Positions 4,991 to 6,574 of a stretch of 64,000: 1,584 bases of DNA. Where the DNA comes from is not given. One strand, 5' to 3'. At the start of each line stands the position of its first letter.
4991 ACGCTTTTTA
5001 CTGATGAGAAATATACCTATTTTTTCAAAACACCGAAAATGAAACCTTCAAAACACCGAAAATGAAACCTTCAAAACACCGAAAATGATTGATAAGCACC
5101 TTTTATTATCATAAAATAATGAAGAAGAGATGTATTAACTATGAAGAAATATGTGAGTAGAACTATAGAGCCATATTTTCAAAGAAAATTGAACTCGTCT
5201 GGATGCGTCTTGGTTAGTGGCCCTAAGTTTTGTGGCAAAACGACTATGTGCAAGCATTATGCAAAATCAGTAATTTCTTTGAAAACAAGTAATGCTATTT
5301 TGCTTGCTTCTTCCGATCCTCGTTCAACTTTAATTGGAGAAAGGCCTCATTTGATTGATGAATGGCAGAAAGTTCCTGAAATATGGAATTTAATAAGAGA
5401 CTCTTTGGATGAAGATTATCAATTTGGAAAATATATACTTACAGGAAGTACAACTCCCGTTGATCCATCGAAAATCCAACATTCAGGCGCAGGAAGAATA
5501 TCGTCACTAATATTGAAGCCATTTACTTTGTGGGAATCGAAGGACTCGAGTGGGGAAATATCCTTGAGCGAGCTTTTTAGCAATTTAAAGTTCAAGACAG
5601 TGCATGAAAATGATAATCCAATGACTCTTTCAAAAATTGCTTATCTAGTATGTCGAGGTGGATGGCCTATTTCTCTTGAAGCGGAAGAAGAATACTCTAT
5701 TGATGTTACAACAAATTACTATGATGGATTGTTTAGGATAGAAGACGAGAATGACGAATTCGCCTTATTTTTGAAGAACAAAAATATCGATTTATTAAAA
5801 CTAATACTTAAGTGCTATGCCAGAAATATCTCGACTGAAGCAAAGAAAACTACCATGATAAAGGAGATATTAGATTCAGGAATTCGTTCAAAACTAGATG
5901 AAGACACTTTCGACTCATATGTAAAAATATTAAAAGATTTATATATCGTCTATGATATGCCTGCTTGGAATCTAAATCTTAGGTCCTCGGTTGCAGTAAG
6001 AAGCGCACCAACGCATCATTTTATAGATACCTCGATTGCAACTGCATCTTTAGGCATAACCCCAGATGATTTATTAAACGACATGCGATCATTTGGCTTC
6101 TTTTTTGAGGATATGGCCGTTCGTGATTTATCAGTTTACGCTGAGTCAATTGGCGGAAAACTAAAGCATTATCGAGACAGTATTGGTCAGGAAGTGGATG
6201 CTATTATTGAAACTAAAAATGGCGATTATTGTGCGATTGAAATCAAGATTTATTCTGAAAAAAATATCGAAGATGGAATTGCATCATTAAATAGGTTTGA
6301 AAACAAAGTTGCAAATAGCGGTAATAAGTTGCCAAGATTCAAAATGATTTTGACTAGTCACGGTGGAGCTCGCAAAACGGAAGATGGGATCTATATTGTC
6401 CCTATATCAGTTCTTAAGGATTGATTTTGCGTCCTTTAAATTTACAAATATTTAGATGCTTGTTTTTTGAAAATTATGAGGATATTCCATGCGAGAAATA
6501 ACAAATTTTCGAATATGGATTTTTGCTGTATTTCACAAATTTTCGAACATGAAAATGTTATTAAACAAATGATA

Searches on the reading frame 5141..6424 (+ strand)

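Call 27: search_protein_families(library=pfam, proteins=[window:5141-6424:+], max_evalue=0.001)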
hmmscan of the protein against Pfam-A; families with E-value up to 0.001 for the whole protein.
window:5141-6424:+ (427 aa): 2 families
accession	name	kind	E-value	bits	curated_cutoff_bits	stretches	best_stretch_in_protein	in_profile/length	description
PF13635.12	DUF4143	-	2.3e-28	99.4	28.1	1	207-369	4-158/160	Domain of unknown function (DUF4143)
PF13173.12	AAA_14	-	1.1e-13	51.7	27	1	22-132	4-127/129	AAA domain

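Call 54: search_protein_families(library=padloc, proteins=[window:5141-6424:+], max_evalue=0.00001)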
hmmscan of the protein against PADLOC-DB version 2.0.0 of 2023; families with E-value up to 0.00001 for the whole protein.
window:5141-6424:+ (427 aa): 6 families
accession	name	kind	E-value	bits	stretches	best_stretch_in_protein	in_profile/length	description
PDLC04790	PDC-S01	-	2.5e-62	209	1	1-425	8-417/422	-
PDLC04789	PDC-S01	-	4.2e-18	63.5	1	5-376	2-346/375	-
PDLC04787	PDC-S01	-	1.9e-15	54.7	1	3-422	9-402/412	-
PDLC04791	PDC-S01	-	8.1e-11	39.2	1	253-384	238-364/395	-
PDLC04786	PDC-S01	-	9.4e-08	29.2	1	71-389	92-401/439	-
PDLC04788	PDC-S01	-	3.5e-07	27.5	1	71-372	89-384/448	-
